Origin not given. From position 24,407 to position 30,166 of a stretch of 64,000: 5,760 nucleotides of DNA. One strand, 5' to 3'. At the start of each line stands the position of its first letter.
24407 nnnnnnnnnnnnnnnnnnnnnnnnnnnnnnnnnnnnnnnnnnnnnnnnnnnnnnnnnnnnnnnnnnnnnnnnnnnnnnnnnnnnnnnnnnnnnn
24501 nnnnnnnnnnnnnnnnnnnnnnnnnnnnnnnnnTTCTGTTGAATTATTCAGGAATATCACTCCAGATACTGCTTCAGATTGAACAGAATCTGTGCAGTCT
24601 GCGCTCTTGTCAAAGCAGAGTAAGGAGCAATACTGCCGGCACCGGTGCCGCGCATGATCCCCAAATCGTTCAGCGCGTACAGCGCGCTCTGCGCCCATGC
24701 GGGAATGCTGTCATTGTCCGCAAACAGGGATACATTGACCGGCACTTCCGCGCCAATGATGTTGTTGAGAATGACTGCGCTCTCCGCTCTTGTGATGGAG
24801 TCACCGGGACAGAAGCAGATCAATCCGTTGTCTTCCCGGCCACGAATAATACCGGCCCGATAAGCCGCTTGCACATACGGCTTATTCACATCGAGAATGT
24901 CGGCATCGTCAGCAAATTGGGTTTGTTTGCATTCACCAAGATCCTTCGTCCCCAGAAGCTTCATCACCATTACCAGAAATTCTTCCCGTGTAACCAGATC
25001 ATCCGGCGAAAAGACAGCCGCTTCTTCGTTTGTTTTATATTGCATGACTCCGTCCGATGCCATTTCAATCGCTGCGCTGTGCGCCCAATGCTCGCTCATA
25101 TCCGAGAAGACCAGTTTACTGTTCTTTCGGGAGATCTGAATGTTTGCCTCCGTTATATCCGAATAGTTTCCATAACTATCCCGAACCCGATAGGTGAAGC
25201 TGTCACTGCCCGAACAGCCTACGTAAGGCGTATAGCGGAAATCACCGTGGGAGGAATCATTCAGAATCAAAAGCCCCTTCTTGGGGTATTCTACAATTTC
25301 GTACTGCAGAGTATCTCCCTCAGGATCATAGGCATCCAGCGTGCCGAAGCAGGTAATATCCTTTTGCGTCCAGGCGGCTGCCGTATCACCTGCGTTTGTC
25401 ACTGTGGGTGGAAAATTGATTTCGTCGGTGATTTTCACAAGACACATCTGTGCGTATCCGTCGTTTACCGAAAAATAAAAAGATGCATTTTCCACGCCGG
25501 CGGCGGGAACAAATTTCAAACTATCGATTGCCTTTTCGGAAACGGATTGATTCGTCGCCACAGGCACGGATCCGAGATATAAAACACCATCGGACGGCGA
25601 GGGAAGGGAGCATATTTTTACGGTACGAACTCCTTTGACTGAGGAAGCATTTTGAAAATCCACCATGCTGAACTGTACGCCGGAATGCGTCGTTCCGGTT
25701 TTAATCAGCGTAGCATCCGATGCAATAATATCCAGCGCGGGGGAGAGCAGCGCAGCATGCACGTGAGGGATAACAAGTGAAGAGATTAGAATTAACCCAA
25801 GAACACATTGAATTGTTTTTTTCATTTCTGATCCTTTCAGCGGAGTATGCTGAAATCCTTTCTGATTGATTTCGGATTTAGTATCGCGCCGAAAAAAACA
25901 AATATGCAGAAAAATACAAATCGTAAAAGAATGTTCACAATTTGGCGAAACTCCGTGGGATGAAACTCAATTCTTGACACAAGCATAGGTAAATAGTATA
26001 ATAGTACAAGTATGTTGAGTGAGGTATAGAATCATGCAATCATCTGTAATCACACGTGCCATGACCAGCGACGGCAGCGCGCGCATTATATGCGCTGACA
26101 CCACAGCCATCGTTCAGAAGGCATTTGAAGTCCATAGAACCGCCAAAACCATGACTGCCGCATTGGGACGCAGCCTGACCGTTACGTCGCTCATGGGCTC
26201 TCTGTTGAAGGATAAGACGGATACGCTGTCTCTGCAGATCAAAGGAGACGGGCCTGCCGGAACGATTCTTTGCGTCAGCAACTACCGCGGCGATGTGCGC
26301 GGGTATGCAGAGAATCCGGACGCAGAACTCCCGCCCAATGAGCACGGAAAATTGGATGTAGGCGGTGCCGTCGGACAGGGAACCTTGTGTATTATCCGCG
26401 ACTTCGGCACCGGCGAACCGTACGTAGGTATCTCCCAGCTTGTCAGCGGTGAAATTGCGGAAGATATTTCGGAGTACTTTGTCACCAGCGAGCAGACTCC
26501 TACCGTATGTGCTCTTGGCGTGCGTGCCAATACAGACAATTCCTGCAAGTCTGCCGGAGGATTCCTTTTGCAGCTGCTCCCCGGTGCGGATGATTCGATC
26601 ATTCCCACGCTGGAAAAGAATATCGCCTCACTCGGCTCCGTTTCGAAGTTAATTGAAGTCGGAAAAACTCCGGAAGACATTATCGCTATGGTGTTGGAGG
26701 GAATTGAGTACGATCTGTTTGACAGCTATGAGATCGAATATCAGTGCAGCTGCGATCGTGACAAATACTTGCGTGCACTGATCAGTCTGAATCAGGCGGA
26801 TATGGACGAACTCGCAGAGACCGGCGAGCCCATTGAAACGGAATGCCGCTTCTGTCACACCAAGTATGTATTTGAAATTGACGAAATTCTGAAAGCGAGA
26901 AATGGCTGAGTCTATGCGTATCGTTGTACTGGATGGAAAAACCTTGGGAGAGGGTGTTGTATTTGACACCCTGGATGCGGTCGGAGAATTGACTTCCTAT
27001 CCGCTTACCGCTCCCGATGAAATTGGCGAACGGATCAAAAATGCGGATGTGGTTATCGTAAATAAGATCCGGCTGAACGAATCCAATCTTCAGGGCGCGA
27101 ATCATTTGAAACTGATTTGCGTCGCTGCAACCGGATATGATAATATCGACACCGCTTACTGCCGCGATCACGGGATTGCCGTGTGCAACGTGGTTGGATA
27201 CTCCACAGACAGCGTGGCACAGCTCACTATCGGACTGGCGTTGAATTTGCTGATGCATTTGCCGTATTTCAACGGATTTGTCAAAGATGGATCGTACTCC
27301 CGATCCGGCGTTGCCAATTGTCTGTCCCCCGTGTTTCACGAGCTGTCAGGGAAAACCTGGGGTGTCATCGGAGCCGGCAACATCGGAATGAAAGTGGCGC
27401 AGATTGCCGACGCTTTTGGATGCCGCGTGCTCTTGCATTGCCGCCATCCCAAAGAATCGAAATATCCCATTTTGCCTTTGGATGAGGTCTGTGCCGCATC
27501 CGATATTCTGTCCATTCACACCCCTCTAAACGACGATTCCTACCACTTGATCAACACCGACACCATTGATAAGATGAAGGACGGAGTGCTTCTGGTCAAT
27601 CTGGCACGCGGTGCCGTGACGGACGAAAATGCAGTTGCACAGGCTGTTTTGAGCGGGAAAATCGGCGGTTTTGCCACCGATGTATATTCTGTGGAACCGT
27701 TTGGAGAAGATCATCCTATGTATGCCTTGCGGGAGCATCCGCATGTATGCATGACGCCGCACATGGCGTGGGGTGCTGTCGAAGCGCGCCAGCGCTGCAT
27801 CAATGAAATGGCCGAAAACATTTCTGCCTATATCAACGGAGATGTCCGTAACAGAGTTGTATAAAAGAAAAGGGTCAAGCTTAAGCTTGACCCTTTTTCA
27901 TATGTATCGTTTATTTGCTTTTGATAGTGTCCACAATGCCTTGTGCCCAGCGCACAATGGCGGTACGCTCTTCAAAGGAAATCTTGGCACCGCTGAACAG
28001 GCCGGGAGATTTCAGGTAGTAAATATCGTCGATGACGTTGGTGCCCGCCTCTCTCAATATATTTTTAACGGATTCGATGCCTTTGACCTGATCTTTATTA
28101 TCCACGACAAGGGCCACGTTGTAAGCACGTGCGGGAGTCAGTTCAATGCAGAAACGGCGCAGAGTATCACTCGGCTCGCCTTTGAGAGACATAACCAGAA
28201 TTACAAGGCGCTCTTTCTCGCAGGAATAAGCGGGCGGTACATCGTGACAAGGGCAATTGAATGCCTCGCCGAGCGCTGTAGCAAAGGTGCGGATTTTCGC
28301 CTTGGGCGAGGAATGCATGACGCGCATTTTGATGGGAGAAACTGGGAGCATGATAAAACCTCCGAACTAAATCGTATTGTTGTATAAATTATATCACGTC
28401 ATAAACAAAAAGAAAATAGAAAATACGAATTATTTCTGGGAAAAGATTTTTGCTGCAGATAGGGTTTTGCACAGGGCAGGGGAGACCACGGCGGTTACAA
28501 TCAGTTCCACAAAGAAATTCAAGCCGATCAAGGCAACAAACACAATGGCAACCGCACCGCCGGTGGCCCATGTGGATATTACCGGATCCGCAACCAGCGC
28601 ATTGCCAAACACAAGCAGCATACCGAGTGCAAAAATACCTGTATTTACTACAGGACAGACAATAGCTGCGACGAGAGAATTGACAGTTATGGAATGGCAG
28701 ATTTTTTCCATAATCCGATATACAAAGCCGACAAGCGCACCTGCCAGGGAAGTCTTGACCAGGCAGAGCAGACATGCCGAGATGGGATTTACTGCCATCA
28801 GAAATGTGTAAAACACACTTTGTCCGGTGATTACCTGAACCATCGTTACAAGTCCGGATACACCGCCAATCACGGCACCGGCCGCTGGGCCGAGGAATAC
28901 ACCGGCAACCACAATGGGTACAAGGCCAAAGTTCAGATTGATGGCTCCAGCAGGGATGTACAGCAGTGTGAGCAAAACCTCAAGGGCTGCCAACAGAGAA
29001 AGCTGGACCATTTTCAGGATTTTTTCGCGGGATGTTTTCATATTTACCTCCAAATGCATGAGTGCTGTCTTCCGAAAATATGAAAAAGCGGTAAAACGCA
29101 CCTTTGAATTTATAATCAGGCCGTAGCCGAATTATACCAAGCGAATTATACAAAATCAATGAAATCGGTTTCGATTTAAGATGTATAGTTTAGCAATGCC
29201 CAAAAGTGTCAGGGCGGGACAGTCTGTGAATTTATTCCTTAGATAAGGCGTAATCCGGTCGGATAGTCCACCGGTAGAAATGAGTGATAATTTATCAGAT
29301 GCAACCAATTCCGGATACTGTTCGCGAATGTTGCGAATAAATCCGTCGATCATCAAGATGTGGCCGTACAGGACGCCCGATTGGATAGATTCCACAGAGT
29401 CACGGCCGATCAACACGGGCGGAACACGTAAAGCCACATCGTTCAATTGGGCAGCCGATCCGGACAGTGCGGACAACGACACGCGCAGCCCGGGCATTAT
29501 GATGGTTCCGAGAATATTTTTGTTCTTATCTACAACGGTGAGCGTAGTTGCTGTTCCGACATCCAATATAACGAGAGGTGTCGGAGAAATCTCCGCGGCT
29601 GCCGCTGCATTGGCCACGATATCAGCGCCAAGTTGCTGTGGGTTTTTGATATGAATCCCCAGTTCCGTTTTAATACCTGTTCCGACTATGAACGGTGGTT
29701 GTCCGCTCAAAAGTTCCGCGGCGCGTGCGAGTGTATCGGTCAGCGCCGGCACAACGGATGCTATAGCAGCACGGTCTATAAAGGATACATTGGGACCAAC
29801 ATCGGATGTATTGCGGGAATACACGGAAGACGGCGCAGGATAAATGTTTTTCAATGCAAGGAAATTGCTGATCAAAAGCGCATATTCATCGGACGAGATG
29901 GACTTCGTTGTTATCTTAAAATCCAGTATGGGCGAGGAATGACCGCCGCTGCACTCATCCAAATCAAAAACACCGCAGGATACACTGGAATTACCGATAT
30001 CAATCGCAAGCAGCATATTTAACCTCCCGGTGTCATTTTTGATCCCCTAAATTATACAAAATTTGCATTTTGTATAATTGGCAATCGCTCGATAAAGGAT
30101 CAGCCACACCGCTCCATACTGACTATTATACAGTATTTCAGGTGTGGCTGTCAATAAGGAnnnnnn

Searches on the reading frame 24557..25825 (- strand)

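Call 76: search_protein_families(library=pfam, proteins=[window:24557-25825:-], max_evalue=0.00001)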
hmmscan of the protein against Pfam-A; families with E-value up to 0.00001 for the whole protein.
window:24557-25825:- (422 aa): 3 families
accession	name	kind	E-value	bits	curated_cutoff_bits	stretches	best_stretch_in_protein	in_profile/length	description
PF00395.25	SLH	-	6.4e-22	77.7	20.8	1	368-411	2-44/44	S-layer homology domain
PF17963.7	Big_9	-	1.3e-12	48.9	23.6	1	138-223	2-83/89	Bacterial Ig domain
PF17892.7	Cadherin_5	-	2e-06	28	26.5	0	164-225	32-92/98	Cadherin-like domain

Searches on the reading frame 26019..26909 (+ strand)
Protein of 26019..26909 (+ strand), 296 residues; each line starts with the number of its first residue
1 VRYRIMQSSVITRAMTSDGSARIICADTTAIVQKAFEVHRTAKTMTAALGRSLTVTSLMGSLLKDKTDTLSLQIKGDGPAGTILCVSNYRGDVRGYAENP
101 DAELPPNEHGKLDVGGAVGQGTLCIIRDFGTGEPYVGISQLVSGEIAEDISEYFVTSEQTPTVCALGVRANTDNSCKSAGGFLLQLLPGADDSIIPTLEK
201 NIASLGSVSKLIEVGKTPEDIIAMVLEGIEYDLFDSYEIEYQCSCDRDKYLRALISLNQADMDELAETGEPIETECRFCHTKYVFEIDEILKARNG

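Call 76: search_protein_families(library=pfam, proteins=[window:26019-26909:+], max_evalue=0.00001)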
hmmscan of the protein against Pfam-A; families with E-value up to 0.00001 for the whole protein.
window:26019-26909:+ (296 aa): 1 family
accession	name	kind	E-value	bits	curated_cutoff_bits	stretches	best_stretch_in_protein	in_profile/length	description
PF01430.24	HSP33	-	4.6e-91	305.5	21.4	1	11-286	3-273/273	Hsp33 protein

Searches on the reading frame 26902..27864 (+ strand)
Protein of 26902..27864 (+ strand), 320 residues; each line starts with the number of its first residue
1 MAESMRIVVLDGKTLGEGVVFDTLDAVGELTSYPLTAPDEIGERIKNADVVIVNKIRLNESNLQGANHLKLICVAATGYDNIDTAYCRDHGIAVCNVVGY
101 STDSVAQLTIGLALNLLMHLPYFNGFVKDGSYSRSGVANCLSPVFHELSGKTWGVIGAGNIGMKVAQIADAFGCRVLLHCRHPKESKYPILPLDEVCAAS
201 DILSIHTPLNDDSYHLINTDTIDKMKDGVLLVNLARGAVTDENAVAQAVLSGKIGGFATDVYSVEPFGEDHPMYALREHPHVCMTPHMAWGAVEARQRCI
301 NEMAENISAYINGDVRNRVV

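Call 76: search_protein_families(library=pfam, proteins=[window:26902-27864:+], max_evalue=0.00001)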
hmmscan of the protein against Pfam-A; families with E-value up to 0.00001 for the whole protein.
window:26902-27864:+ (320 aa): 2 families
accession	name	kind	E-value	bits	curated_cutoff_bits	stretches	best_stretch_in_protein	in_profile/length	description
PF02826.25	2-Hacid_dh_C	-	9.8e-49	165.6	25.1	1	110-289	1-178/178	D-isomer specific 2-hydroxyacid dehydrogenase, NAD binding domain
PF00389.36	2-Hacid_dh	-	6.1e-26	91.1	24.6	1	36-319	28-133/134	D-isomer specific 2-hydroxyacid dehydrogenase, catalytic domain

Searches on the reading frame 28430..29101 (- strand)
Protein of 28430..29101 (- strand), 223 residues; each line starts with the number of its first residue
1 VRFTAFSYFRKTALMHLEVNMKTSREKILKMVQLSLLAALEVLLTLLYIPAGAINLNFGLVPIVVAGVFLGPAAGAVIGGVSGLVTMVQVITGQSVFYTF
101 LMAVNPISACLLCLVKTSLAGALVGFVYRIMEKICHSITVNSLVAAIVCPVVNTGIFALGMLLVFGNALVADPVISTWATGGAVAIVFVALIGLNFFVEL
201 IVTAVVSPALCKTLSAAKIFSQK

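Call 76: search_protein_families(library=pfam, proteins=[window:28430-29101:-], max_evalue=0.00001)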
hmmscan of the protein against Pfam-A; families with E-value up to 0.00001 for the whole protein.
window:28430-29101:- (223 aa): 1 family
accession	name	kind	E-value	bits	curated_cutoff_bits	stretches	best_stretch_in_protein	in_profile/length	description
PF12822.12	ECF_trnsprt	-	1.1e-10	42.2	30.7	1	30-210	2-168/169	ECF transporter, substrate-specific component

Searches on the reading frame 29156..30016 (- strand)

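Call 6: search_protein_families(library=ncbifam, proteins=[window:29156-30016:-], max_evalue=0.01)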
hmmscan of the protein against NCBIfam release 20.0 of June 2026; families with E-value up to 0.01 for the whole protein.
window:29156-30016:- (286 aa): 30 families (the best 25 are shown)
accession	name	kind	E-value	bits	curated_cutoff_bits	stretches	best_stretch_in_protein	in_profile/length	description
NF009855.0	PRK13321.1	equivalog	4.2e-54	183.5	233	1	1-281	1-254/256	type III pantothenate kinase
NF009847.0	PRK13318.1-5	equivalog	1e-49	169.2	381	1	1-282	1-255/256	type III pantothenate kinase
TIGR00671.1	baf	subfamily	6e-47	160.4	58.2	1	2-275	1-239/243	type III pantothenate kinase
NF009848.0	PRK13318.1-6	equivalog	8.4e-47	159.7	248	1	1-279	1-252/256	type III pantothenate kinase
NF009844.0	PRK13318.1-2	equivalog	1e-42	146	331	1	1-281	1-254/259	type III pantothenate kinase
NF009843.0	PRK13318.1-1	equivalog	2.8e-41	141.5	426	1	1-283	1-255/259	type III pantothenate kinase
NF009845.0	PRK13318.1-3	equivalog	7.9e-38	130.2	358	1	1-282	1-255/258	type III pantothenate kinase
NF009846.0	PRK13318.1-4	equivalog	2.3e-36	125.5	432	1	1-255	1-227/255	type III pantothenate kinase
NF009849.0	PRK13320.1-1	equivalog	2.9e-36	125.2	354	1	76-283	57-265/267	type III pantothenate kinase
NF009852.0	PRK13320.1-4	equivalog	3e-30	105.4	439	1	83-259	69-246/270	pantothenate kinase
NF009861.0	PRK13324.1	equivalog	1.8e-27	96.5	495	1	1-252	1-225/258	type III pantothenate kinase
NF009871.0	PRK13331.1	equivalog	7.5e-26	90.9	251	1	3-274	10-243/253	pantothenate kinase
NF009863.0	PRK13326.1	equivalog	3.3e-24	85.8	412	1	80-275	59-252/264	type III pantothenate kinase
NF009850.0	PRK13320.1-2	equivalog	1.4e-21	77.4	321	1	118-281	79-237/241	type III pantothenate kinase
NF009853.0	PRK13320.1-5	equivalog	3.8e-21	75.7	287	1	80-279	47-238/243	type III pantothenate kinase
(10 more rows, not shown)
